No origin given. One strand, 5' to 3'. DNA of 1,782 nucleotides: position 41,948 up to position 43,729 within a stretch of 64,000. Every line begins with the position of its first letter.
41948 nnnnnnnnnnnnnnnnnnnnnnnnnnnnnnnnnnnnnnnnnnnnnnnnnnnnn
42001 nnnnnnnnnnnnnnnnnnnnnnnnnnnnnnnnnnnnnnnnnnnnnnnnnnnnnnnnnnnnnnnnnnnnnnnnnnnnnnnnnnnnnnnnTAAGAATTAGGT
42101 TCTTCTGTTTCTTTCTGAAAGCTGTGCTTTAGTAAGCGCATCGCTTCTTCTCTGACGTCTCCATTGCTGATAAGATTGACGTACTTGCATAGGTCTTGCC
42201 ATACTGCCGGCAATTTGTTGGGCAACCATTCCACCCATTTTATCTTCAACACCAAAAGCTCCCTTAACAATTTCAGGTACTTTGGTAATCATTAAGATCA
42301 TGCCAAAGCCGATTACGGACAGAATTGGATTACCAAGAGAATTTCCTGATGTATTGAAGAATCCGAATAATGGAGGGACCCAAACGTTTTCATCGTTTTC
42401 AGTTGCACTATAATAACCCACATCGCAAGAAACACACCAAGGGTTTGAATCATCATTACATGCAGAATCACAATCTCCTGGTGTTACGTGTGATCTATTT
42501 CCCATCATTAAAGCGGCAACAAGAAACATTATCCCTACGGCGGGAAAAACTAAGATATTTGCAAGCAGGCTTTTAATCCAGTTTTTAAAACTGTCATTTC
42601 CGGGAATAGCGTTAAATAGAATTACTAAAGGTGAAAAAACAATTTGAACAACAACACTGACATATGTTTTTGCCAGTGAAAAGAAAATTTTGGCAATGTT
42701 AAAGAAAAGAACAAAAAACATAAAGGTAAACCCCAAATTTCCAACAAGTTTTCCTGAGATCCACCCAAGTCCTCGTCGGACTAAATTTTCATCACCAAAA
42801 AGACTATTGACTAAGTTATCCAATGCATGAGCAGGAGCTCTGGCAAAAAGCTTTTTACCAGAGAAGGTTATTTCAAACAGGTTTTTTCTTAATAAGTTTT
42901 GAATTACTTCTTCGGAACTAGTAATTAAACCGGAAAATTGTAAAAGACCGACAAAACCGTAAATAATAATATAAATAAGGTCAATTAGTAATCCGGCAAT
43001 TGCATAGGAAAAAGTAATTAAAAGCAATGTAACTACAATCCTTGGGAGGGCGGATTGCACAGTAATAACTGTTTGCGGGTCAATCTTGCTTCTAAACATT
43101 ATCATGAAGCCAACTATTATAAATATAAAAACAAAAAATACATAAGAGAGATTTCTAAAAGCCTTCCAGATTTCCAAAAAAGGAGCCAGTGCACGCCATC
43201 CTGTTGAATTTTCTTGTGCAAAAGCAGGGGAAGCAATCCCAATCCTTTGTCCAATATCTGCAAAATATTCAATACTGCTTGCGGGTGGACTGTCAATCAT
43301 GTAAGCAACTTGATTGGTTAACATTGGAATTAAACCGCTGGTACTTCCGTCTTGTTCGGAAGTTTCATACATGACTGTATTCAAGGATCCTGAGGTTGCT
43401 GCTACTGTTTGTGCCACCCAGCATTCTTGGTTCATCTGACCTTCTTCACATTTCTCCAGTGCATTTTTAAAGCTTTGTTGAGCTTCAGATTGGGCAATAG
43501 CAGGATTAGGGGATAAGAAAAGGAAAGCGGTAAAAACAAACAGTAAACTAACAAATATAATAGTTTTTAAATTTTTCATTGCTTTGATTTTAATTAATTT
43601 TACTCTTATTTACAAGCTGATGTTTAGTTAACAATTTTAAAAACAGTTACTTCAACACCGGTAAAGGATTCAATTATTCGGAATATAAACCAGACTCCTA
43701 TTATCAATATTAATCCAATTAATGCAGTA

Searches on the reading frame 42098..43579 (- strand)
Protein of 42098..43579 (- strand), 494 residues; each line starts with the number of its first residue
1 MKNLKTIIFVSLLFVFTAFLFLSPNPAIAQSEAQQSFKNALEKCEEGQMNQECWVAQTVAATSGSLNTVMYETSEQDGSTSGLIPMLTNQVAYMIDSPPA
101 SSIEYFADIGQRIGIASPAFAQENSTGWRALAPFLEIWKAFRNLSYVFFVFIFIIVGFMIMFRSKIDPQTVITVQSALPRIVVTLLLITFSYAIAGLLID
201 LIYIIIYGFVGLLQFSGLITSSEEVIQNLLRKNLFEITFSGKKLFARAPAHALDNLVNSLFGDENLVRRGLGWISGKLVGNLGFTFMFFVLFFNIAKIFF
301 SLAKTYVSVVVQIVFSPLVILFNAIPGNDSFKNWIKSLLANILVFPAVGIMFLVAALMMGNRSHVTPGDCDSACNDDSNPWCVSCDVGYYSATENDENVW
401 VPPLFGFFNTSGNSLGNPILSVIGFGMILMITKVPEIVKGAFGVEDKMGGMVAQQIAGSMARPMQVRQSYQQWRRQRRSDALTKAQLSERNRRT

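Call 16: search_protein_families(library=pfam, proteins=[window:42098-43579:-], max_evalue=0.01)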
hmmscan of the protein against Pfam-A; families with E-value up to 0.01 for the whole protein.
window:42098-43579:- (494 aa): 1 family
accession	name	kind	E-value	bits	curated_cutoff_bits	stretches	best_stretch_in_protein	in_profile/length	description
PF04956.18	TrbC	-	0.0013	19.4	27.9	1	115-165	24-73/98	TrbC/VIRB2 pilin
